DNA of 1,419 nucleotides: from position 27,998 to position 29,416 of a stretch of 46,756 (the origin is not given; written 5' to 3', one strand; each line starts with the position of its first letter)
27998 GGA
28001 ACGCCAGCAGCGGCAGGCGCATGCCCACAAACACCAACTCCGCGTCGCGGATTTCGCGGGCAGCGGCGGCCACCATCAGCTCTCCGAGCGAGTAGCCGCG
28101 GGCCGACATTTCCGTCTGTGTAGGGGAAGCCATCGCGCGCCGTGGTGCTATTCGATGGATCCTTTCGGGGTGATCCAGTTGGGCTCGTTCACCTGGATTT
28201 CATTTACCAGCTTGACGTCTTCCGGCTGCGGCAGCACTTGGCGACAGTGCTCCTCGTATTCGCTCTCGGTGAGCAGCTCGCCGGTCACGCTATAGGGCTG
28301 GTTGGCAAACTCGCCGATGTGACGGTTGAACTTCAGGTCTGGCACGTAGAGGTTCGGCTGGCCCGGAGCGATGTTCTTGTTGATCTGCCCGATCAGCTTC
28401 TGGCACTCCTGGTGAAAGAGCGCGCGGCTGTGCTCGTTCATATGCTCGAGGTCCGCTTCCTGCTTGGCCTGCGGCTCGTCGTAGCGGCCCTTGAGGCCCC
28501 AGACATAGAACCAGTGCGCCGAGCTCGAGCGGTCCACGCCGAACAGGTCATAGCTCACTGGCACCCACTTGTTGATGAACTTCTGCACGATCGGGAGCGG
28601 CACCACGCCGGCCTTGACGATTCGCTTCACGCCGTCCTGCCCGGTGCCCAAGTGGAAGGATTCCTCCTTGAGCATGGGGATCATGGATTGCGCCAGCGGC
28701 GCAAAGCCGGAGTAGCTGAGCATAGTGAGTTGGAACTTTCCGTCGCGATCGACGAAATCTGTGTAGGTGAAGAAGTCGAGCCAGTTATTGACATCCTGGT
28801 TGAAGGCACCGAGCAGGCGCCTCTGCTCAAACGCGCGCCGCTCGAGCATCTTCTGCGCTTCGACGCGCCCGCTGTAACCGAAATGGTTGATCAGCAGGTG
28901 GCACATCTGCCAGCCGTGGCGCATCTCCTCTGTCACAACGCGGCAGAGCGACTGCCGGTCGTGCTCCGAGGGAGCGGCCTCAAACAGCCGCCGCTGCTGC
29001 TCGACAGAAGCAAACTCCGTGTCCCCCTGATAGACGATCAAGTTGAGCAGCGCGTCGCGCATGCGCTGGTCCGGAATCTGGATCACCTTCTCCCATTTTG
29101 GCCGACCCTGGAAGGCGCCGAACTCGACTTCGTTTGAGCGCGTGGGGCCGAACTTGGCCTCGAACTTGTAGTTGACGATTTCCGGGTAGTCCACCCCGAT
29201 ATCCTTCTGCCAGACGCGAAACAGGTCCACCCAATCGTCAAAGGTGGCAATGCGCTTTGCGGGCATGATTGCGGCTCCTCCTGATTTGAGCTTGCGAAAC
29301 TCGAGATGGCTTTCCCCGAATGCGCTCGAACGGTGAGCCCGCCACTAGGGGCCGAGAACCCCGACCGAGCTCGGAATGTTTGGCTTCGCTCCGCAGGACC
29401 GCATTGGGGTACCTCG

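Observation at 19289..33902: About 14.6-kb TetR-headed, single-strand CoA-thioester cluster mixing anaerobic-type and aerobic-type aromatic ring chemistry: candidate undescribed pathway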

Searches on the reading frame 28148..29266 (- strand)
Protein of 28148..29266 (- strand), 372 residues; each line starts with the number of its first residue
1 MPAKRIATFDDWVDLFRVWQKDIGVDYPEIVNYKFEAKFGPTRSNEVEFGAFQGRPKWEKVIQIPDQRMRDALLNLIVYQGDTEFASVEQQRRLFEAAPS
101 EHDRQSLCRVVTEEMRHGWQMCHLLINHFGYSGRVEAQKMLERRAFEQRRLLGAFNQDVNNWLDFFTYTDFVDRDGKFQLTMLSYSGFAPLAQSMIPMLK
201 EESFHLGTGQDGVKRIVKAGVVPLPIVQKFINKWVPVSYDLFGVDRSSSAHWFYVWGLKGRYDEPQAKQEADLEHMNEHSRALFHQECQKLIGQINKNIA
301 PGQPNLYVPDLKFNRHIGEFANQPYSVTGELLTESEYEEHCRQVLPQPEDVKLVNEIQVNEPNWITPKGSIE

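Call 4: search_protein_families(library=pfam, proteins=[window:28148-29266:-])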
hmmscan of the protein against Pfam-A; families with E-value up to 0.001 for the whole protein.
window:28148-29266:- (372 aa): 1 family
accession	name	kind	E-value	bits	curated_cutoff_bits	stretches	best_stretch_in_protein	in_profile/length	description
PF05138.18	PaaA_PaaC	-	6e-12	45.8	28.5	1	67-248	12-191/263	Phenylacetic acid catabolic protein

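Call 6: search_protein_families(library=ncbifam, proteins=[window:28148-29266:-], max_evalue=0.00001)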
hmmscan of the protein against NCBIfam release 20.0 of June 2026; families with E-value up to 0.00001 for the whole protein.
window:28148-29266:- (372 aa): 2 families
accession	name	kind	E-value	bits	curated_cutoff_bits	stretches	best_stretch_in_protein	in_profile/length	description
TIGR03225.1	benzo_boxB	equivalog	4.2e-70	236.9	499.1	3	26-219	64-256/471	benzoyl-CoA 2,3-epoxidase subunit BoxB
TIGR02156.2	PA_CoA_Oxy1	equivalog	6.3e-10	38.6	280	1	68-251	20-198/289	1,2-phenylacetyl-CoA epoxidase subunit PaaA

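Call 11: find_homologous_proteins(query=window:28148-29266:-, max_evalue=1e-10)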
Query window:28148-29266:- (372 aa): 4926 proteins with E <= 1e-10 among 5824 candidates; the best 120 are listed.
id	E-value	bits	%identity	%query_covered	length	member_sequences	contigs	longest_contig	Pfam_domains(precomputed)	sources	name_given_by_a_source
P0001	2.7e-258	875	100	100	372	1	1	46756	PF05138.19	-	-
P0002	5.7e-246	834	94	100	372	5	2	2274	PF05138.19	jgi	jgi:benzoyl-CoA 2,3-epoxidase subunit B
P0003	4.1e-236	802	91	100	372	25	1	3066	PF05138.19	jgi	jgi:benzoyl-CoA 2,3-dioxygenase component B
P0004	4.8e-236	802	90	100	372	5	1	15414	PF05138.19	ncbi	-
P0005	2.3e-232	789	89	100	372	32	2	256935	PF05138.19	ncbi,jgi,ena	-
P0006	5.5e-229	778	88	100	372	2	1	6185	PF05138.19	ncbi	-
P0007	3.9e-227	772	88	100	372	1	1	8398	PF05138.19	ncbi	-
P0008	4.4e-226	769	86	100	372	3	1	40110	PF05138.19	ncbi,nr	ncbi:MAG TPA: Phenylacetic acid catabolic protein [Candidatus Acidoferrales bacterium]|nr:Phenylacet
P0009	4.4e-226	769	86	100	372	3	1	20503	PF05138.19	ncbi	-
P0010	4.6e-226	769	86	100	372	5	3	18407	PF05138.19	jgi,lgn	jgi:benzoyl-CoA 2,3-dioxygenase component B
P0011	7.0e-226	768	87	100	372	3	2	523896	PF05138.19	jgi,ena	-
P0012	2.1e-225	767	86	100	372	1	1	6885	PF05138.19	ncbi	-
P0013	1.2e-223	761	85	100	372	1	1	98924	PF05138.19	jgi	jgi:benzoyl-CoA 2,3-dioxygenase component B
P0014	4.6e-223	759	86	100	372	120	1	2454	PF05138.19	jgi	-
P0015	1.2e-222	757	85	100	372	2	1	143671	PF05138.19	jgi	jgi:benzoyl-CoA 2,3-dioxygenase component B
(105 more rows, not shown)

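Call 13: find_related_loci(query=window:28148-29266:-, collection=genome_contigs, flank=10000)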
Query window:28148-29266:- (372 aa) in genome_contigs; peptide patterns used: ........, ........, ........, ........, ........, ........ (x = any residue, [..] = any of these).
600 stretches matched a pattern (row limit reached: there are more); 596 encode a relative of the query (tblastn E <= 1e-3); the best 80 are kept; 80 distinct loci.
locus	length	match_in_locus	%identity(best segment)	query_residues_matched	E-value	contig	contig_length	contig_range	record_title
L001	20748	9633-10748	85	1-372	0e+0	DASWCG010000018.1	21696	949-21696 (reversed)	MAG TPA_asm: Candidatus Acidiferrales bacterium isolate SMAG_U2703 k141_5570, whole genome shotgun sequence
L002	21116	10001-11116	86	1-372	0e+0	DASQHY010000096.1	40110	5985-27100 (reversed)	MAG TPA_asm: Candidatus Acidiferrales bacterium isolate SMAG_U11845 k141_528661, whole genome shotgun sequence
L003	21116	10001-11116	85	1-372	0e+0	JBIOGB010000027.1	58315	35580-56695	MAG: Candidatus Acidiferrales bacterium isolate GcC11-7 k141_610336_length_58315_cov_70.5370, whole genome shotgun seque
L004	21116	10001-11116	83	1-372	0e+0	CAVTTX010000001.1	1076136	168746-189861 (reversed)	MAG: Candidatus Acidoferrales bacterium isolate MFD09567.bin.2.23 genome assembly, contig: contig_25173, whole genome sh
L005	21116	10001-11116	85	1-372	0e+0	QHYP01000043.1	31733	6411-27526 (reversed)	MAG: Acidobacteria bacterium isolate gp2 AA85 14_1009_12_40cm_scaffold_2032_curated, whole genome shotgun sequence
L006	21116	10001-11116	83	1-372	0e+0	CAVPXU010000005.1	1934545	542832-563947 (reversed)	MAG: Candidatus Acidoferrales bacterium isolate MFD00008.bin.1.15 genome assembly, contig: contig_22450, whole genome sh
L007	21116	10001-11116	83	1-372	0e+0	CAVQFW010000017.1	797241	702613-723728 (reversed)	MAG: uncultured Acidobacteriota bacterium isolate MFD06526.bin.1.142 genome assembly, contig: contig_9, whole genome sho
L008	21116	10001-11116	82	1-372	0e+0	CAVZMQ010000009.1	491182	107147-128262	MAG: Candidatus Acidoferrales bacterium isolate MFD02248.bin.1.139 genome assembly, contig: contig_25999, whole genome s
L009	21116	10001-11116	83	1-372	0e+0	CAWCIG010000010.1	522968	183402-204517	MAG: Candidatus Acidoferrales bacterium isolate MFD00731.bin.1.166 genome assembly, contig: contig_62158, whole genome s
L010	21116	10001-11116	82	1-372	0e+0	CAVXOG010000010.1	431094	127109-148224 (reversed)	MAG: Candidatus Acidoferrales bacterium isolate MFD02134.bin.1.286 genome assembly, contig: contig_20492, whole genome s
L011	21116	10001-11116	81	1-372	0e+0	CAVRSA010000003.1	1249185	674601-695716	MAG: Candidatus Acidoferrales bacterium isolate MFD04540.bin.1.88 genome assembly, contig: contig_18330, whole genome sh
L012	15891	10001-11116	82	1-372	0e+0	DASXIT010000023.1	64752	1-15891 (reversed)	MAG TPA_asm: Candidatus Acidoferrum sp. isolate SMAG_U5228 k141_4717153, whole genome shotgun sequence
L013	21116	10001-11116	83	1-372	0e+0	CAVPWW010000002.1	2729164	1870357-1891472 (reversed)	MAG: Candidatus Acidoferrales bacterium isolate MFD01716.bin.1.195 genome assembly, contig: contig_16594, whole genome s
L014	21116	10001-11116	81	1-372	0e+0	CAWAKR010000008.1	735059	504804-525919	MAG: Candidatus Acidoferrales bacterium isolate MFD02134.bin.2.55 genome assembly, contig: contig_22300, whole genome sh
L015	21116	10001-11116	81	1-372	0e+0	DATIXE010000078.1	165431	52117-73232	MAG TPA_asm: Candidatus Eisenbacteria bacterium isolate SMAG_U15241 k141_4176782, whole genome shotgun sequence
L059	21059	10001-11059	65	5-357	2e-162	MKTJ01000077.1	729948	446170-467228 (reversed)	MAG: Chloroflexi bacterium 54-19 SCNpilot_cont_500_bf_scaffold_6, whole genome shotgun sequence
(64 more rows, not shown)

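Call 17: search_solved_structures(query=window:28148-29266:-, max_evalue=0.01, show_alignments=2)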
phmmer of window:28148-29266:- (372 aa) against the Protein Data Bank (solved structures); distinct sequences matched with E-value up to 0.01: 5.
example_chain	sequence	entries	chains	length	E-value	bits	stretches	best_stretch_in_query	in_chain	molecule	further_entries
3per_A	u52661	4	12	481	1.4e-53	186.1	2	27-218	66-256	Benzoyl-CoA oxygenase component B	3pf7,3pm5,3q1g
4mud_A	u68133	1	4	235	8e-15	58.5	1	57-217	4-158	Ring oxydation complex/ phenylacetic acid degradation related protein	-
4ii4_A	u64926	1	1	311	4.3e-06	29.8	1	65-259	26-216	1,2-phenylacetyl-CoA epoxidase, subunit A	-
3pvr_A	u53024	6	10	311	1e-05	28.5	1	65-259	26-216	Phenylacetic acid degradation protein paaA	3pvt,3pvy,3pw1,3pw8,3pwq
4iit_A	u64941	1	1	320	2.1e-05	27.6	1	69-259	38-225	Phenylacetate-CoA oxygenase subunit PaaA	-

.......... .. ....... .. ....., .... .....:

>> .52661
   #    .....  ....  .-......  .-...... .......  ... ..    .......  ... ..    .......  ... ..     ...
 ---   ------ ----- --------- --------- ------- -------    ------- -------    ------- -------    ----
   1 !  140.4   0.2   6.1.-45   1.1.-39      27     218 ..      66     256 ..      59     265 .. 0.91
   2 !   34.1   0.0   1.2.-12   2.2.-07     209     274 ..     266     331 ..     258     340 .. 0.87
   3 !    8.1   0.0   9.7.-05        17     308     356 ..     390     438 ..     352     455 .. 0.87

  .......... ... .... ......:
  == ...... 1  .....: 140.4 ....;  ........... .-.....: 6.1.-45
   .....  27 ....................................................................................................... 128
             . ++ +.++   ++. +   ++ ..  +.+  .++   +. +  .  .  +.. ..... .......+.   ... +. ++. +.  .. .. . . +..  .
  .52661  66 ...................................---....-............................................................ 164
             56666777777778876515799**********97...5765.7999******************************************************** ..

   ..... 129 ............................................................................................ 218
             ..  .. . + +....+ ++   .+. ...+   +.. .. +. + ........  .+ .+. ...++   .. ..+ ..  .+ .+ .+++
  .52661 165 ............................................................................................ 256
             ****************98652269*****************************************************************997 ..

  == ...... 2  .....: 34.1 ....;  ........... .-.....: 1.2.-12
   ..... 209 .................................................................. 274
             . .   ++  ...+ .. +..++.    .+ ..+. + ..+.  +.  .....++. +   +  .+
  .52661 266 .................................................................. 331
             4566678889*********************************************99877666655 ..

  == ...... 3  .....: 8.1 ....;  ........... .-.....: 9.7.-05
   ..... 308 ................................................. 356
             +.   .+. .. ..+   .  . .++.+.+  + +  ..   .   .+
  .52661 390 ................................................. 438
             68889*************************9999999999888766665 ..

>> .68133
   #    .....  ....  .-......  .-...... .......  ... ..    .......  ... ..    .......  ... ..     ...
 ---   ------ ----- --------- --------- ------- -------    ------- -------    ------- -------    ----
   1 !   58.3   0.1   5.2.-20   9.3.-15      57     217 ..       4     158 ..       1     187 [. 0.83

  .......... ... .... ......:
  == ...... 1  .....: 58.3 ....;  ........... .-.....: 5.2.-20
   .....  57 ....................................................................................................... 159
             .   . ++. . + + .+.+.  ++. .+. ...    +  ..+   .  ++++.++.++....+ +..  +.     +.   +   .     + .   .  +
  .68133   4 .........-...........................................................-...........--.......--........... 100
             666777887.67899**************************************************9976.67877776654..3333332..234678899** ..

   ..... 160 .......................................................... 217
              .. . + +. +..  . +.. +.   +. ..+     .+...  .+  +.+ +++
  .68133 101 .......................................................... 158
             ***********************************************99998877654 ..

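Call 23: search_protein_families(library=pfam, proteins=[L004:11195-11518:+, L004:11540-11893:+, L059:6842-7447:+, L059:9072-9953:+, L059:11650-12366:-, L059:12635-14377:+, L059:14443-15567:-, L059:15676-16971:-, L059:5618-6382:+, L059:3803-4792:-], max_evalue=0.01)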
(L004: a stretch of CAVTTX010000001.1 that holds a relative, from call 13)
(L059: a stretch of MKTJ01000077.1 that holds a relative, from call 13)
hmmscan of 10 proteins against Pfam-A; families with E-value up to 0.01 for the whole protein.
L004:11195-11518:+ (107 aa): 1 family
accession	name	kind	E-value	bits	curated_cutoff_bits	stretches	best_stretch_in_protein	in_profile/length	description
PF00581.25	Rhodanese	-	1.1e-17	64.7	22.2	1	8-97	2-100/102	Rhodanese-like domain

L004:11540-11893:+ (117 aa): 3 families
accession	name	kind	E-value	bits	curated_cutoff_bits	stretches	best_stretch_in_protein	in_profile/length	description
PF03960.21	ArsC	-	2.2e-17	63.6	24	1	9-114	1-78/79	ArsC family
PF00462.30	Glutaredoxin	-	1.5e-09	38.3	22.9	1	7-51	2-46/60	Glutaredoxin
PF05768.20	Glrx-like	-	0.00027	21.6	26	1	5-36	1-36/77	Glutaredoxin-like domain (DUF836)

L059:6842-7447:+ (201 aa): 1 family
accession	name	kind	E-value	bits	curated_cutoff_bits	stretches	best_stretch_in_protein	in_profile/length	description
PF01327.26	Pep_deformylase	-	7.5e-42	143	22.8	1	11-170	2-153/156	Polypeptide deformylase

L059:9072-9953:+ (293 aa): 2 families
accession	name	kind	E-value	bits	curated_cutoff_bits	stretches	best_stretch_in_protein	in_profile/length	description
PF00378.25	ECH_1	-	1.4e-48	165.8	27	1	40-292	3-250/251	Enoyl-CoA hydratase/isomerase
PF16113.10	ECH_2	-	2.1e-24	87.1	27.2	1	46-225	4-186/335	Enoyl-CoA hydratase/isomerase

L059:11650-12366:- (238 aa): 1 family
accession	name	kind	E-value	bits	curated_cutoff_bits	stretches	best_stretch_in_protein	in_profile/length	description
PF25706.1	HCMV_UL116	-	0.0041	16.8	30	1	11-96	10-100/336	Human cytomegalovirus UL116 protein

L059:12635-14377:+ (580 aa): 1 family
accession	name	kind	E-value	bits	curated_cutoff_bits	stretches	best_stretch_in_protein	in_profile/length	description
PF02415.23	Chlam_PMP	-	2.2e-06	27.8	20.6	0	213-229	1-18/19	Chlamydia polymorphic membrane protein (Chlamydia_PMP) repeat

L059:14443-15567:- (374 aa): 0 families

L059:15676-16971:- (431 aa): 1 family
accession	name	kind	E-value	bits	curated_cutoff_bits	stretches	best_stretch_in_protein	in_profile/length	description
PF02445.21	NadA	-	4.4e-99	331.8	27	1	79-425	3-295/295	Quinolinate synthetase A protein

L059:5618-6382:+ (254 aa): 2 families
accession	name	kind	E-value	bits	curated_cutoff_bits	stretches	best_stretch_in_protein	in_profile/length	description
PF13451.12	zf_Tbcl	-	1.9e-21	76.2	24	1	6-52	1-47/48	Probable treble clef domain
PF23477.1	zf_Tbcl_2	-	1.8e-14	53.6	27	1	214-250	1-37/37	Probable treble clef zinc finger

L059:3803-4792:- (329 aa): 10 families
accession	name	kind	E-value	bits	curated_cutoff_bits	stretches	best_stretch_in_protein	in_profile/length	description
PF01370.27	Epimerase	-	1.8e-58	198.3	20.9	1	3-255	1-240/240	NAD dependent epimerase/dehydratase family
PF16363.11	GDP_Man_Dehyd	-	2.5e-58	198.5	27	1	4-316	1-330/332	GDP-mannose 4,6 dehydratase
PF01073.25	3Beta_HSD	-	2.1e-21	76.6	22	1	4-155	1-157/280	3-beta hydroxysteroid dehydrogenase/isomerase family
PF02719.21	Polysacc_synt_2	-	4e-17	62.8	20.2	1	3-171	1-168/293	Polysaccharide biosynthesis protein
PF04321.23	RmlD_sub_bind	-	3.4e-14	53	27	1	1-156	1-137/287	RmlD substrate binding domain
PF13460.12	NAD_binding_10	-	3.1e-10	40.6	27.2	1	7-162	1-138/184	NAD(P)H-binding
PF05368.20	NmrA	-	3.6e-09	37.1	27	1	2-119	4-107/298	NmrA-like family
PF07993.18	NAD_binding_4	-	7.5e-09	35.5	20.1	1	66-181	86-214/258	Male sterility protein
PF08659.16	KR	-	3.5e-06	27.5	22.6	1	3-139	3-157/180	KR domain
PF00106.31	adh_short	-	0.0025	17.8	26.6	1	3-66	3-70/195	short chain dehydrogenase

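Call 24: search_protein_representatives(protein=window:28148-29266:-)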
Query: 372 residues. Proteins with E-value up to 0.001 (for the whole library): 976; up to 1e-10: 523; up to 1e-30: 136. The best 150 are listed.
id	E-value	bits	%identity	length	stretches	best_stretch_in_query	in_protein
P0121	4.0e-137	474.3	57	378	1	5-366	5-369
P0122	7.8e-120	417.4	62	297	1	5-297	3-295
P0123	3.3e-105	369.2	65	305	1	4-242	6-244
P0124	1.2e-100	354.2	49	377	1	11-365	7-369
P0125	9.3e-99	348.0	67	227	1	4-223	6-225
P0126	3.0e-97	343.1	67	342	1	42-267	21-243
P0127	7.7e-97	341.7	67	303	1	3-222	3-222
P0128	3.3e-94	333.1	62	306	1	44-275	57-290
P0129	6.7e-93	328.7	46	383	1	9-368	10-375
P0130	9.8e-91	321.6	62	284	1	112-331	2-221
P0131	2.0e-89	317.3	50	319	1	1-318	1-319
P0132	2.0e-87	310.7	72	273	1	34-228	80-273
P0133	2.4e-87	310.4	56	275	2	3-122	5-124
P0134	2.0e-84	300.8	64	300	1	4-204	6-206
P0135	9.3e-84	298.6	61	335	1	109-332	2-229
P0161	2.5e-54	201.7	40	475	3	25-217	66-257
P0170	6.2e-50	187.3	33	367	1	10-365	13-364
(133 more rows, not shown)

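Call 33: find_encoding_contigs(protein=P0124, flank=8000, max_places=3)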
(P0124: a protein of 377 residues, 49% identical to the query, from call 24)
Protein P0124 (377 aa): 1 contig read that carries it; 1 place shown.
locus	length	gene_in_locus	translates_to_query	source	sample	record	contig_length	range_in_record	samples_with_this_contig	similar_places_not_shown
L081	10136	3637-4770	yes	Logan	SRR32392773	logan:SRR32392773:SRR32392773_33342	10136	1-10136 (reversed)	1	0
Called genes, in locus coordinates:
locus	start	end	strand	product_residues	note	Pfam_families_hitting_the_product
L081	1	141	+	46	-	?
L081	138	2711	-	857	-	-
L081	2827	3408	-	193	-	PF18306:LDcluster4, PF03641:Lysine_decarbox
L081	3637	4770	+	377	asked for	PF05138:PaaA_PaaC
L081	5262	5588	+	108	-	-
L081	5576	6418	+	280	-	PF04784:DUF547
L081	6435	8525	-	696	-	PF01839:FG-GAP (faint), PF13517:FG-GAP_3 (faint), PF13860:FlgD_ig (faint)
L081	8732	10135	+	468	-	?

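Call 34: find_encoding_contigs(protein=P0129, flank=8000, max_places=3)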
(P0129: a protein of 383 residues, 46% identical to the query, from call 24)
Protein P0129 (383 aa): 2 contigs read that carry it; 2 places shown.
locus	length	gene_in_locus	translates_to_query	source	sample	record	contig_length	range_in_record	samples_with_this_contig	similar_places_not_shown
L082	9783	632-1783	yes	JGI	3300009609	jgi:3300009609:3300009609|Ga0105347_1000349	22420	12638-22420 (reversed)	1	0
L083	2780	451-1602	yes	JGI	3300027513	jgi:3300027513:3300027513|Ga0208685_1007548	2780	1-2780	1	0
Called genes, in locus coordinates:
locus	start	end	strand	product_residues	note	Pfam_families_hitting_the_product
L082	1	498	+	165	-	?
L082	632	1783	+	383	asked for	PF05138:PaaA_PaaC (faint)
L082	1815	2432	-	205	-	PF13489:Methyltransf_23, PF07021:MetW (weak), PF13847:Methyltransf_31 (weak), PF08241:Methyltransf_11 (weak), PF08242:Methyltransf_12, PF13649:Methyltransf_25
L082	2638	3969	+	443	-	PF03448:MgtE_N, PF00571:CBS, PF01769:MgtE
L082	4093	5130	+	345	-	-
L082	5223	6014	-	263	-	PF02585:PIG-L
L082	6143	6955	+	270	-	-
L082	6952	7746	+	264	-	PF00404:Dockerin_1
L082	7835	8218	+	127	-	PF16734:Pilin_GH (weak)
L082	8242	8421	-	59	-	-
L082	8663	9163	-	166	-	PF13474:SnoaL_3, PF14534:DUF4440 (weak), PF12680:SnoaL_2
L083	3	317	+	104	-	?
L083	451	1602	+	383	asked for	PF05138:PaaA_PaaC (faint)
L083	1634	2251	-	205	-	PF13489:Methyltransf_23, PF07021:MetW (weak), PF13847:Methyltransf_31 (weak), PF08241:Methyltransf_11 (weak), PF08242:Methyltransf_12, PF13649:Methyltransf_25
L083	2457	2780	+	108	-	?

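Call 80: find_encoding_contigs(protein=P0161, flank=7000, max_places=2)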
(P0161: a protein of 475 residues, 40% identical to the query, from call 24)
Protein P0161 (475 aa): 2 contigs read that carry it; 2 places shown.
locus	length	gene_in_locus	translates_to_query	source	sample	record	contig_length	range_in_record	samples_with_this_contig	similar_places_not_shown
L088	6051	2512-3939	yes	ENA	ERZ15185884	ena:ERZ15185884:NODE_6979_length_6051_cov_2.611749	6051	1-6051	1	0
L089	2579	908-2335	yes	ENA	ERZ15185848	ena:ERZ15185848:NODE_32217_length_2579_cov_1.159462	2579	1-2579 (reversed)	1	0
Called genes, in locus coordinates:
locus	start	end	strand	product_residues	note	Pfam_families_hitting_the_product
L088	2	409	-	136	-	?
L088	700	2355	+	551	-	PF00378:ECH_1, PF16113:ECH_2 (weak)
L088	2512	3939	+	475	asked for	PF05138:PaaA_PaaC (faint)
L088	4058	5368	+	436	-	PF12797:Fer4_2 (faint), PF13237:Fer4_10, PF00037:Fer4 (weak), PF12837:Fer4_6 (weak), PF12838:Fer4_7 (weak), PF13187:Fer4_9 (weak), PF14697:Fer4_21, PF00175:NAD_binding_1, +1 more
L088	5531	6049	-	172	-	?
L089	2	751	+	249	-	?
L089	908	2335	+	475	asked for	PF05138:PaaA_PaaC (faint)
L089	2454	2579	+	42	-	?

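Call 91: predict_structure(alignment_id=A3)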
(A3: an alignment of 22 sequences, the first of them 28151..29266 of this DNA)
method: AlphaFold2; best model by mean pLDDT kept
length: 372 residues; sequences in the alignment: 22
mean_pLDDT: 81.9   pTM: 0.84
mean pLDDT of the five models: 81.9, 81.6, 81.5, 80.9, 77.1
residues with pLDDT >= 90: 149; 70-90: 155; 50-70: 42; < 50: 26
segments of 3 or more residues with pLDDT < 50: 247-267
pLDDT, mean of each block of 10 residues (from residue 1): 57 72 70 81 77 81 81 82 83 87 90 89 91 87 64 67 95 83 84 90 92 96 98 91 56 40 49 69 90 97 96 86 95 97 96 95 84 36
secondary structure, 60 per line:
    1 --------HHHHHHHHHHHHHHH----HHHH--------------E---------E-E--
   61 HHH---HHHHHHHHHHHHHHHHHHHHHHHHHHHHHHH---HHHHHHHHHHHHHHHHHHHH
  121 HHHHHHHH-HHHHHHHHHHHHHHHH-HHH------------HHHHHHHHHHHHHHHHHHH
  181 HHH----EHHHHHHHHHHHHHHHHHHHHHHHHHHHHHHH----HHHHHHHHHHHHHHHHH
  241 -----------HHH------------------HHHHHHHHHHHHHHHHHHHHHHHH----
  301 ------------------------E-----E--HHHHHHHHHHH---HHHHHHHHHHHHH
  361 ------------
elements in order: H9-23 H28-31 H67-97 H101-128 H130-145 H162-183 H189-219 H224-240 H273-296 H334-344 H348-360
